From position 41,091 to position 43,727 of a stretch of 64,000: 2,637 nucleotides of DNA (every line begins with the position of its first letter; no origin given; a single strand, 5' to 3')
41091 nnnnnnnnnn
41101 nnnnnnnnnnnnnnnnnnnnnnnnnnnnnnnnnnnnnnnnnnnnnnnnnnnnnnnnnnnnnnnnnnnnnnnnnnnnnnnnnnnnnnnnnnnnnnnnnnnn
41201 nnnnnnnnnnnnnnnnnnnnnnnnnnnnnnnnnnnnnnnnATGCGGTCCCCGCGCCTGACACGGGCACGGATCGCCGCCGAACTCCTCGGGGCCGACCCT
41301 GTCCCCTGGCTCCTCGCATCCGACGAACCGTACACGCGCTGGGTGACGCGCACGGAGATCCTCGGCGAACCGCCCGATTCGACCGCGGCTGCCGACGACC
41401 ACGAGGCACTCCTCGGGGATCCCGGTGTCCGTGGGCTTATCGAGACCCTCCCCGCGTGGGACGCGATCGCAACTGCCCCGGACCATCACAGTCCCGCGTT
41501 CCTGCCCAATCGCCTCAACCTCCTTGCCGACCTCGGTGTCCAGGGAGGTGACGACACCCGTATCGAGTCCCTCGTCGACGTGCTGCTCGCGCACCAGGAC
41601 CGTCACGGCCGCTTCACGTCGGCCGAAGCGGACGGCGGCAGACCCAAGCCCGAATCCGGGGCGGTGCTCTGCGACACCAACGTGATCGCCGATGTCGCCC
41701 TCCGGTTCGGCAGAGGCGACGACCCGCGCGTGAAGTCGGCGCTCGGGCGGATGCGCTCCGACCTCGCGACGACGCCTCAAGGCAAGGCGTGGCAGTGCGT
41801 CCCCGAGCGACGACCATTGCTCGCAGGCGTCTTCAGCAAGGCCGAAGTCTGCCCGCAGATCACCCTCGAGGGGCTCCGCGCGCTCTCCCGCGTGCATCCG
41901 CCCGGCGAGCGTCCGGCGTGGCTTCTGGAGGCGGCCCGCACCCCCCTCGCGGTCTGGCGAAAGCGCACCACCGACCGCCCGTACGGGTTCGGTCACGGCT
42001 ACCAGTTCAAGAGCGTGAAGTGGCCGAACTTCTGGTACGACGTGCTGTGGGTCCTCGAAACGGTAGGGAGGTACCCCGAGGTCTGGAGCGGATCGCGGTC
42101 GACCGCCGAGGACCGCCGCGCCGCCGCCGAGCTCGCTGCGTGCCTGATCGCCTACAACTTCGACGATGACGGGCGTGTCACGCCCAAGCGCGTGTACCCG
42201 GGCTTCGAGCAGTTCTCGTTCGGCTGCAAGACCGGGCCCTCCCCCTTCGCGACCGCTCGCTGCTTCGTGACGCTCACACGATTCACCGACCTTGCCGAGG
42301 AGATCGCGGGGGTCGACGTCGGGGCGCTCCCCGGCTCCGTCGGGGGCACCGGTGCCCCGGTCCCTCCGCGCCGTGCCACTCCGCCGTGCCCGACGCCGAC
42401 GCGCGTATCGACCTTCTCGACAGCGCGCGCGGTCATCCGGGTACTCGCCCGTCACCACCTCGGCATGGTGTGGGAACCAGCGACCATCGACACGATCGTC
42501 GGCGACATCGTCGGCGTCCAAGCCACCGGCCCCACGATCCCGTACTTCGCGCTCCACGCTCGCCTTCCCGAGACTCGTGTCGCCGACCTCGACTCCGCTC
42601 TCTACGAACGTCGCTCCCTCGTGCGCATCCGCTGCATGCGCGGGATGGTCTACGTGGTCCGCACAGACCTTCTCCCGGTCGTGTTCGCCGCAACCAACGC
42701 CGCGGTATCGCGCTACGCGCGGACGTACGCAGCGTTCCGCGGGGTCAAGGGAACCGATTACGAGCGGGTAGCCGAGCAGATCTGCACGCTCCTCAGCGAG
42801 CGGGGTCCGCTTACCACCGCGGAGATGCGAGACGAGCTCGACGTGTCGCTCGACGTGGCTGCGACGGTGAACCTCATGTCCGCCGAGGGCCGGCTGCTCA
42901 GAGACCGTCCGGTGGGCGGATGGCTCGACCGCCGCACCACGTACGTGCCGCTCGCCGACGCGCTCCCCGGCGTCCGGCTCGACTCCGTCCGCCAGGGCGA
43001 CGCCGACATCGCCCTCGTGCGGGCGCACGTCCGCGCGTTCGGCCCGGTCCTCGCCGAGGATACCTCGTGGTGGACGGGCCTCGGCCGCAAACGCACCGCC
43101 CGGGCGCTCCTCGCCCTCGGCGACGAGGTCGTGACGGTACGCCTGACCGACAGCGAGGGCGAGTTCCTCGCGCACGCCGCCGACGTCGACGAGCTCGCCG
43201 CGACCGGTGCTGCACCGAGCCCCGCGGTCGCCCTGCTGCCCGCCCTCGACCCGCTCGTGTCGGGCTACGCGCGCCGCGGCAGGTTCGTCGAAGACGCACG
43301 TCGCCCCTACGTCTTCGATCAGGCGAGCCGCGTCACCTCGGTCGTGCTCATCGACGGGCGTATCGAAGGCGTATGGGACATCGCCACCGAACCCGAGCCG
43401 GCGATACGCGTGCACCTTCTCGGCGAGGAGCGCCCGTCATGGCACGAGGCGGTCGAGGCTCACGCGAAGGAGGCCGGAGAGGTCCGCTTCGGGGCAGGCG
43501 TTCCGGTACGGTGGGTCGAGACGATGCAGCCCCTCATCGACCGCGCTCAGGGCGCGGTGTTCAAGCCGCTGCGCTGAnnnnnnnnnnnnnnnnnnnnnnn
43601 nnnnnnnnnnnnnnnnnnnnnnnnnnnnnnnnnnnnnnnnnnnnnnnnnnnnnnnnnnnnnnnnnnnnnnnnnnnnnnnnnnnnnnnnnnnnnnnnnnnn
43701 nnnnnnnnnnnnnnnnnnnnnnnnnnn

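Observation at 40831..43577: Fur gene overlapping a 779-aa fusion of an unknown alpha-repeat domain with an AlkZ/YcaQ-like winged-helix domain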

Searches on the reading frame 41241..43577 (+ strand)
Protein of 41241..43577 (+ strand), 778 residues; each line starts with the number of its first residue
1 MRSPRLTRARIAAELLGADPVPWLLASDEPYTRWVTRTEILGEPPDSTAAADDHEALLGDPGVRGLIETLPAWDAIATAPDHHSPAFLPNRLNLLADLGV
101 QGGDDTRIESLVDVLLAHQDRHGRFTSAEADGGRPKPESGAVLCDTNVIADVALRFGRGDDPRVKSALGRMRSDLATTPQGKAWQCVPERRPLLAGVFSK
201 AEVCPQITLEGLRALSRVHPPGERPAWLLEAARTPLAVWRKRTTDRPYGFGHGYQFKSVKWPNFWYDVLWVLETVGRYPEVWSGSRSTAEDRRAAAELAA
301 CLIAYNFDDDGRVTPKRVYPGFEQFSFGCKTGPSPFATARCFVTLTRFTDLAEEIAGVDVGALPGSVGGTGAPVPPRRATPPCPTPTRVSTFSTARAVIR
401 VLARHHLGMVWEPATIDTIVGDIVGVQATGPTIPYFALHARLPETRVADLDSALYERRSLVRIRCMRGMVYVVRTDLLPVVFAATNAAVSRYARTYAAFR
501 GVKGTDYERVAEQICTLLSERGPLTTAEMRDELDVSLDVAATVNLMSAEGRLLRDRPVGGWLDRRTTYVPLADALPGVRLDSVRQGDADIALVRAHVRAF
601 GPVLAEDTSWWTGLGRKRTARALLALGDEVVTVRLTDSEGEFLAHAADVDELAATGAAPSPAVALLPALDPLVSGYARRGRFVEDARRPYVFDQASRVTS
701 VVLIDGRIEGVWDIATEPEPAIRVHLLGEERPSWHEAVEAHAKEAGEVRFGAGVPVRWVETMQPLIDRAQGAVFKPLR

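Call 3: search_protein_families(library=pfam, proteins=[window:41241-43574:+], max_evalue=0.1)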
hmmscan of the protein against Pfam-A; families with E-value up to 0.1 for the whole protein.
window:41241-43574:+ (778 aa): 1 family
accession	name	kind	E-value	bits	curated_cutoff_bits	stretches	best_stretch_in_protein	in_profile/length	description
PF06224.18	AlkZ-like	-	2.1e-47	162.8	25.9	1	421-723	2-304/329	DNA glycosylase AlkZ-like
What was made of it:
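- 42426..43574 (+): AlkZ-like / HTH_42 domain (residues 396-778). Motif Q427-A-T-G430 at 42519-42530; clade-specific D422 at 42504-42506; RCMRG at 42630-42644; AZL2-branch D693 at 43317-43319. PF06224 E 2e-47 (call 3).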

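Call 4: search_protein_families(library=ncbifam, proteins=[window:41241-43574:+], max_evalue=0.1)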
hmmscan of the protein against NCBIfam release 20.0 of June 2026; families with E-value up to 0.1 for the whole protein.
window:41241-43574:+ (778 aa): 0 families

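Call 6: search_solved_structures(query=window:41241-43574:+, max_evalue=1, show_alignments=3)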
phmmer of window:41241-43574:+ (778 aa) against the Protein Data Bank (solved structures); distinct sequences matched with E-value up to 1: 1.
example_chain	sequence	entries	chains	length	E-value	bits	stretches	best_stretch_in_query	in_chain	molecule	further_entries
5uuj_A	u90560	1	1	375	3e-07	32.1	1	411-723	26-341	AlkZ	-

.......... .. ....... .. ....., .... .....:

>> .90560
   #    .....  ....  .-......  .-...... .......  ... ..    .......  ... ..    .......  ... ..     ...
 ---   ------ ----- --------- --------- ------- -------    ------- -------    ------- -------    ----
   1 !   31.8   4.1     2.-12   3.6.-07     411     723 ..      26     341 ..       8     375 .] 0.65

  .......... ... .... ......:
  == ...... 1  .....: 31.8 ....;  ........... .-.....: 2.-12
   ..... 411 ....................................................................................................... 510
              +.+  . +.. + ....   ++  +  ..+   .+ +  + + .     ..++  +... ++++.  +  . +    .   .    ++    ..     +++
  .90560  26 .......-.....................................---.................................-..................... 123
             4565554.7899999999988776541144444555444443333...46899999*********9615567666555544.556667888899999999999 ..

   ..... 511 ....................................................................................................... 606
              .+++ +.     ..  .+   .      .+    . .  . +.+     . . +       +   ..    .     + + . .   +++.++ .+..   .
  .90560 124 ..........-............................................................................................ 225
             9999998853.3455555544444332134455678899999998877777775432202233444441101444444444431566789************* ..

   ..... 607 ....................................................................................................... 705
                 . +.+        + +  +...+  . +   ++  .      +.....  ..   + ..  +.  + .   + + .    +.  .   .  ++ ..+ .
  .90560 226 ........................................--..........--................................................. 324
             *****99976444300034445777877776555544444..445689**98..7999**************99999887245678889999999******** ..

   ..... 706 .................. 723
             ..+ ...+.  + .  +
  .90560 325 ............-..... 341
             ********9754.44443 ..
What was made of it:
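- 42426..43574 (+): AlkZ 5uuj: phmmer E 3e-7 (call 6), Foldseek E 9e-15 with TMt 0.78.
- Checked: The AlkZ crystal-structure sequence aligns GVQAQ with GVQAT (call 6).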

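Call 16: find_encoding_contigs(protein=window:41241-43577:+, flank=10000, max_places=4)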
Protein window:41241-43577:+ (778 aa): no gene with exactly this product is on record in the collection.

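Call 29: find_homologous_proteins(query=window:41241-43574:+, max_evalue=1e-10)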
Query window:41241-43574:+ (778 aa): 117 proteins with E <= 1e-10 among 8000 candidates.
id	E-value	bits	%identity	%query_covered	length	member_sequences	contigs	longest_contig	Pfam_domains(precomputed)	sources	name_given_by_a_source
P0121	0.0e+0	1766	100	100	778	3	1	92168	PF06224.19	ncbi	-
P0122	0.0e+0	1493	84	100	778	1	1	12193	PF06224.19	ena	-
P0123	0.0e+0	1449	81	100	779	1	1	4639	PF06224.19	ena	-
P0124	0.0e+0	1090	64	98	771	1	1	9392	PF06224.19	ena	-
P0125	0.0e+0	1087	64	98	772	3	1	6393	PF06224.19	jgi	jgi:hypothetical protein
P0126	0.0e+0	1082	64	98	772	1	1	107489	PF06224.19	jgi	-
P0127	0.0e+0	1080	64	98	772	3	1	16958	PF06224.19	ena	-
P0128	0.0e+0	1072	64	98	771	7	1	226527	PF06224.19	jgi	jgi:hypothetical protein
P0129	0.0e+0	1064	63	98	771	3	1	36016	PF06224.19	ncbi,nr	ncbi:MAG: AlkZ family DNA glycosylase [Coriobacteriia bacterium]|nr:AlkZ family DNA glycosylase [Cor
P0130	0.0e+0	1063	63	98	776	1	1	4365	PF06224.19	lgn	-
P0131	0.0e+0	1059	63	98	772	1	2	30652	PF06224.19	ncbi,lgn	-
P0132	0.0e+0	1058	63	98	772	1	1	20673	PF06224.19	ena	-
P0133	0.0e+0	1050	63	98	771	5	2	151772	PF06224.19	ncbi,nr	ncbi:MAG: winged helix DNA-binding domain-containing protein [Anaerosomatales bacterium]|nr:winged h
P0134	0.0e+0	1049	62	98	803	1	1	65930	PF06224.19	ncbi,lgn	-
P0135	0.0e+0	1044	62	98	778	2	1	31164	PF06224.19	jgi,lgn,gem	-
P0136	0.0e+0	1043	62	98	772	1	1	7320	PF06224.19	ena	-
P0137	7.2e-283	959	58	98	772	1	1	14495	PF06224.19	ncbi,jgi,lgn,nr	ncbi:MAG: winged helix DNA-binding domain-containing protein [Coriobacteriia bacterium]|jgi:hypothet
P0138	1.2e-282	958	59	98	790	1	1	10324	PF06224.19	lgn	-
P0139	2.7e-278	943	56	98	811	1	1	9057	PF06224.19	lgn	-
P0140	5.6e-276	936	58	99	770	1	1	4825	PF06224.19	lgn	-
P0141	7.5e-275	932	55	98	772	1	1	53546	PF06224.19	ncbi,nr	ncbi:MAG: winged helix DNA-binding domain-containing protein [Actinomycetota bacterium]|nr:winged he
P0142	1.2e-273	928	58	99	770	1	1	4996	PF06224.19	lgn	-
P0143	1.6e-270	918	54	98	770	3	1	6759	PF06224.19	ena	-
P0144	1.7e-269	914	56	100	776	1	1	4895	PF06224.19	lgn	-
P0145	4.2e-269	913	56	98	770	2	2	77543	PF06224.19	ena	-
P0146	1.4e-268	911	57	98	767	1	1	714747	PF06224.19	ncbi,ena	-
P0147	7.9e-268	909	57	97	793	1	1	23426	PF06224.19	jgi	-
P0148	4.7e-267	906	56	97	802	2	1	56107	PF06224.19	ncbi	-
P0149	6.6e-267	906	55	99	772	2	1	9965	PF06224.19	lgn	-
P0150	9.7e-267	905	56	98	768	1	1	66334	PF06224.19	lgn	-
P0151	1.9e-265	901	56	97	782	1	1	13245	PF06224.19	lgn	-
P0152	6.2e-265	899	56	97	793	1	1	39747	PF06224.19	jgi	-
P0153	9.7e-265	899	55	98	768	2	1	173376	PF06224.19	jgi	-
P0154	1.5e-264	898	54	99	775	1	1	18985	PF06224.19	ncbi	-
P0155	7.3e-264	896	54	98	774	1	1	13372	PF06224.19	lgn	-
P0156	3.1e-263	894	55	98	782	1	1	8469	PF06224.19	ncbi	-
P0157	4.7e-262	890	55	97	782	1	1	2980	PF06224.19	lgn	-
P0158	1.5e-261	888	55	98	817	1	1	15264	PF06224.19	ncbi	ncbi:MAG: winged helix DNA-binding domain-containing protein [Coriobacteriia bacterium]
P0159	2.3e-261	887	55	99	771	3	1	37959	PF06224.19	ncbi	-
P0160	7.9e-261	886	55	98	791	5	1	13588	PF06224.19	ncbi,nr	ncbi:MAG: winged helix DNA-binding domain-containing protein [Coriobacteriia bacterium]|nr:winged he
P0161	8.8e-261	885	55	98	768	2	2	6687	PF06224.19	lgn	-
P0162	1.5e-258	878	53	97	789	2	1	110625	PF06224.19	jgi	jgi:hypothetical protein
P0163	2.4e-258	877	55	98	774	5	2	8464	PF06224.19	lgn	-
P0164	6.7e-258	876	54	98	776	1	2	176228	PF06224.19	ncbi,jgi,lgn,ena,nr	ncbi:MAG: hypothetical protein CVT67_04015 [Actinobacteria bacterium HGW-Actinobacteria-7]|jgi:hypot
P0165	1.5e-257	875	55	98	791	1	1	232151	PF06224.19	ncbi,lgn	-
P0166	4.3e-257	873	55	97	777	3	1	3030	PF06224.19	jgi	-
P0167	1.6e-256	871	54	99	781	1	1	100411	PF06224.19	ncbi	-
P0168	1.7e-255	868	54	97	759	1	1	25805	PF06224.19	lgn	-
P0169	4.5e-255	867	53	98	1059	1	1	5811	PF01855.25,PF06224.19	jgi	jgi:pyruvate/2-oxoacid:ferredoxin oxidoreductase alpha subunit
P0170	5.0e-255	866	55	97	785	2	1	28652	PF06224.19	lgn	-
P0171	3.5e-254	864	56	96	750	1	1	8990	PF06224.19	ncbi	-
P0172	3.9e-254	864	53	99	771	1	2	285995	PF06224.19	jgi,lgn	-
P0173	8.8e-254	862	54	99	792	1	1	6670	PF06224.19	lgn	-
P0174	3.3e-251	854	53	98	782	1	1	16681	PF06224.19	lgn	-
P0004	7.8e-250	849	54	94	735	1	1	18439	PF06224.19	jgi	jgi:hypothetical protein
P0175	5.4e-248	843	53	97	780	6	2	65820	PF06224.19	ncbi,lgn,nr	ncbi:MAG: winged helix DNA-binding domain-containing protein [Actinobacteria bacterium]|nr:winged he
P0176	9.6e-248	842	52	98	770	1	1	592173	PF06224.19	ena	-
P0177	3.1e-247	841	53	99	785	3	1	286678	PF06224.19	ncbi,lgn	-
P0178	1.2e-244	832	52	99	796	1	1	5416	PF06224.19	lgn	-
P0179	2.6e-240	818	51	97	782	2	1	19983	PF06224.19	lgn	-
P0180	2.1e-238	811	52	99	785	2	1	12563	PF06224.19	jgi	jgi:hypothetical protein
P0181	7.6e-238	810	52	99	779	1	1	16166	PF06224.19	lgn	-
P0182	8.2e-236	803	51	98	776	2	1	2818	PF06224.19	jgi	jgi:hypothetical protein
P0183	1.9e-235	802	51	99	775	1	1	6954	PF06224.19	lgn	-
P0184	2.3e-234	798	51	99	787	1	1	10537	PF06224.19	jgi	jgi:hypothetical protein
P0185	7.1e-231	787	49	99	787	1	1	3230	PF06224.19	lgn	-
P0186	9.4e-231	786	51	98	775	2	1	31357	PF06224.19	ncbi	ncbi:MAG: winged helix DNA-binding domain-containing protein [Coriobacteriia bacterium]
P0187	2.9e-230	785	50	99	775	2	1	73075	PF06224.19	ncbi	ncbi:MAG: winged helix DNA-binding domain-containing protein [Coriobacteriia bacterium]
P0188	1.1e-228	779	51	96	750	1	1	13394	PF06224.19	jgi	jgi:hypothetical protein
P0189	2.3e-228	778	49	99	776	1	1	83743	PF06224.19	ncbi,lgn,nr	ncbi:MAG: winged helix DNA-binding domain-containing protein [Coriobacteriia bacterium]|nr:winged he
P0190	3.6e-228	778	50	98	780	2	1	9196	PF06224.19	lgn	-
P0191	3.2e-227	774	50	98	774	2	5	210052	PF06224.19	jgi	-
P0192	2.4e-225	768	49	98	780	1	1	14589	PF06224.19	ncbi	-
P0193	2.2e-224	765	50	97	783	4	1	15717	PF06224.19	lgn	-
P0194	4.5e-224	764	49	98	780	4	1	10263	PF06224.19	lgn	-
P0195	5.3e-224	764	50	99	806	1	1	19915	PF06224.19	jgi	jgi:hypothetical protein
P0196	1.4e-223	762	49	98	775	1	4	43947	PF06224.19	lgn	-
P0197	5.9e-223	760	50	98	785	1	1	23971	PF06224.19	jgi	-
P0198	1.0e-222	760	49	100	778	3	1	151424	PF06224.19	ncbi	-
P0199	8.5e-222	757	49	98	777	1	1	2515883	PF06224.19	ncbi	-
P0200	9.2e-220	750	50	99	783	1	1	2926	PF06224.19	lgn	-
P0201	2.4e-219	748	50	98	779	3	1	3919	PF06224.19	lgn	-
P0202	6.9e-211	720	48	100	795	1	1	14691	PF06224.19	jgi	-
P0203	3.0e-210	718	49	99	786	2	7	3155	PF06224.19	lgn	-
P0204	1.8e-209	716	47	100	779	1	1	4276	PF06224.19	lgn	-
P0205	4.0e-208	711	48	99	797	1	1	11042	PF06224.19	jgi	-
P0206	5.9e-207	707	46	100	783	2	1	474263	PF06224.19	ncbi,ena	-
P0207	6.1e-205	701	46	99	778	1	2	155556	PF06224.19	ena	-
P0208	1.3e-203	696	45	100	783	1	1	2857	PF06224.19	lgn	-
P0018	9.4e-201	687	52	84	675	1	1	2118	PF06224.19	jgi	jgi:hypothetical protein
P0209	3.8e-200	685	46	100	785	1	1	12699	PF06224.19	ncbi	-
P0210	2.3e-198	679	53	78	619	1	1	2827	PF06224.19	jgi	jgi:hypothetical protein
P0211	2.9e-198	679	47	92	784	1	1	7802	PF06224.19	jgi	-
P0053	7.5e-192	658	48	89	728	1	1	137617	PF06224.19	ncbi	-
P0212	6.2e-191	655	53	74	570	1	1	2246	PF06224.19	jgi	jgi:hypothetical protein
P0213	7.4e-191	654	45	100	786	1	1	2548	PF06224.19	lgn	-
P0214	1.7e-186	640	44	99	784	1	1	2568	PF06224.19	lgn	-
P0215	9.6e-185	634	45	98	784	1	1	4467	PF06224.19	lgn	-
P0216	1.3e-183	630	43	99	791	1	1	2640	PF06224.19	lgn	-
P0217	4.8e-183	628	44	99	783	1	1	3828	PF06224.19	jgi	jgi:hypothetical protein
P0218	1.5e-181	624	43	99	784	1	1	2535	PF06224.19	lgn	-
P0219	4.6e-178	612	46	93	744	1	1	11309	PF06224.19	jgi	jgi:hypothetical protein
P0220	5.8e-176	605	44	98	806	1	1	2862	PF06224.19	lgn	-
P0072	2.6e-171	590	46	85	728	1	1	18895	PF06224.19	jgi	jgi:hypothetical protein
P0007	1.3e-166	574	49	74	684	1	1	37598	PF06224.19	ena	-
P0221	7.0e-163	562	51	70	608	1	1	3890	PF06224.19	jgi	-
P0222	1.3e-160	554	51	68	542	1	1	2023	PF06224.19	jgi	jgi:hypothetical protein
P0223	8.9e-159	548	42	99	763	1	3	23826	PF06224.19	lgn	-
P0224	1.1e-157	545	43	92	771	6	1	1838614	PF06224.19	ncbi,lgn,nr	ncbi:hypothetical protein emb_1d0663 [Coriobacteriaceae bacterium EMTCatB1]|nr:hypothetical protein 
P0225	4.3e-152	526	40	99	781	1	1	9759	PF06224.19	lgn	-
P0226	1.3e-150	521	40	99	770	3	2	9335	PF06224.19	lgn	-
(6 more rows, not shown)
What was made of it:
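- Checked: This is far beyond chance: the ORF has more than 100 full-length homologue clusters (call 29).
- There are more than 100 clusters of 770-800 aa (call 29). NCBI already names some members 'AlkZ family DNA glycosylase' (call 29).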

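Call 31: find_encoding_contigs(protein=P0121, flank=10000, max_places=3)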
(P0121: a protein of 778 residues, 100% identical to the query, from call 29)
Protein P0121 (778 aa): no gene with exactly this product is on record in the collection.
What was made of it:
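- Tried and rejected: Exact look-up of the window protein's contig: failed (calls 16, 31).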

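Call 42: predict_structure(alignment_id=A2)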
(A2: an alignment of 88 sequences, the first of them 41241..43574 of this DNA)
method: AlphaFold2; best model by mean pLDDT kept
length: 778 residues; sequences in the alignment: 88
mean_pLDDT: 91.3   pTM: 0.60
mean pLDDT of the five models: 91.3, 90.5, 90.1, 89.8, 89.5
residues with pLDDT >= 90: 626; 70-90: 86; 50-70: 50; < 50: 16
segments of 3 or more residues with pLDDT < 50: 251-253, 381-385
pLDDT, mean of each block of 10 residues (from residue 1): 78 94 98 98 97 98 97 72 86 97 97 93 78 52 84 97 97 92 76 53 89 96 94 94 75 68 92 96 94 96 95 95 97 97 97 94 68 68 62 93 89 91 96 97 95 98 97 98 98 97 94 98 98 96 98 96 96 97 97 98 97 97 95 94 95 84 96 92 94 96 96 95 94 94 97 97 96 94
secondary structure, 60 per line:
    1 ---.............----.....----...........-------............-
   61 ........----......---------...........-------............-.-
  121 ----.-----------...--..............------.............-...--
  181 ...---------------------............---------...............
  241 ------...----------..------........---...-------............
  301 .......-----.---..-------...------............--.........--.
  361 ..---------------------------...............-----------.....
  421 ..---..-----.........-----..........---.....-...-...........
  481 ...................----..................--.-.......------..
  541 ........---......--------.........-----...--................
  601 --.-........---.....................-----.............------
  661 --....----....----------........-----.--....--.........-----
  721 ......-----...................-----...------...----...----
elements in order (helices of 4 or more, strands of 3 or more residues): H4-16 H21-25 H30-40 H48-59 H61-68 H73-78 H88-98 H106-117 H142-155 H162-174 E176-178 E181-183 H205-216 H226-240 H268-275 H289-306 H335-346 H349-357 E390-393 H394-404 H416-422 H433-441 H447-456 E460-464 E470-474 H475-499 H504-521 H526-532 H539-548 E552-557 E566-570 H571-574 H585-600 H605-612 H616-629 E630-636 E642-645 H646-654 E663-666 H671-674 H685-691 E701-704 E707-715 E721-726 H732-750 E756-758
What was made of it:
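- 42375..42425 (+): Pro-rich junction (residues 379-395) with a fusion-specific invariant Cys383 in CP(V/T)P (42387-42398). The model has pLDDT below 50 at residues 381-385 (call 42).
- Full-length pTM is 0.60 despite pLDDT 91.3, and the linker has low confidence (call 42).
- Tried and rejected: Inter-domain geometry: not interpretable (pTM 0.60, call 42).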

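Call 66: find_encoding_contigs(protein=P0122, flank=6000, max_places=2)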
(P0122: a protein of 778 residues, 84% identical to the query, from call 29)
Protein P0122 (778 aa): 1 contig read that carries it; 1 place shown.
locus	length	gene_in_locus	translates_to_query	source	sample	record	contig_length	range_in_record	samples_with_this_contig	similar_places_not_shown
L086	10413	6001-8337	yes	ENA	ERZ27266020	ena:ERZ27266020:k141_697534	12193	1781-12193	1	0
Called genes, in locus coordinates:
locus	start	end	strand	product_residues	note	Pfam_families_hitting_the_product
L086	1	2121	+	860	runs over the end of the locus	PF08448:PAS_4, PF00989:PAS, PF08448:PAS_4, PF13426:PAS_9, PF08448:PAS_4, PF13426:PAS_9, PF00990:GGDEF, PF00563:EAL, +4 more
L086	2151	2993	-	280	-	PF00892:EamA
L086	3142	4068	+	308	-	PF01494:FAD_binding_3 (faint), PF01946:Thi4 (weak), PF03486:HI0933_like (faint), PF07992:Pyr_redox_2, PF00890:FAD_binding_2 (weak), PF12831:FAD_oxidored (weak), PF13738:Pyr_redox_3, PF00070:Pyr_redox, +2 more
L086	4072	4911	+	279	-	PF03009:GDPD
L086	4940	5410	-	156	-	PF00702:Hydrolase (weak)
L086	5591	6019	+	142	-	PF01475:FUR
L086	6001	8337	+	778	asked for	PF06224:AlkZ-like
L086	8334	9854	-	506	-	PF00672:HAMP, PF00512:HisKA, PF02518:HATPase_c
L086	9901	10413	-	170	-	?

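Call 67: find_encoding_contigs(protein=P0123, flank=6000, max_places=2)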
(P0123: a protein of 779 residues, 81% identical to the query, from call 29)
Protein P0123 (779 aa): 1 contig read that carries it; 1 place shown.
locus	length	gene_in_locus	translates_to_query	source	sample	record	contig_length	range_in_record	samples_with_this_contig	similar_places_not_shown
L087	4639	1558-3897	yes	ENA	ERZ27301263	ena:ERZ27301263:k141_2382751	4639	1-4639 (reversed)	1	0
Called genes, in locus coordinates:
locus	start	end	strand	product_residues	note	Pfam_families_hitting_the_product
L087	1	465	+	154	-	?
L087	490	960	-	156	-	PF00702:Hydrolase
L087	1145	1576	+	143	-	PF01475:FUR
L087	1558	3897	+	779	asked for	PF06224:AlkZ-like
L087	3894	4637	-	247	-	?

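Call 69: search_protein_families(library=padloc, proteins=[window:41241-43574:+], max_evalue=0.01)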
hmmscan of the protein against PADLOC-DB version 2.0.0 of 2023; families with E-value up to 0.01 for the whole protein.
window:41241-43574:+ (778 aa): 0 families
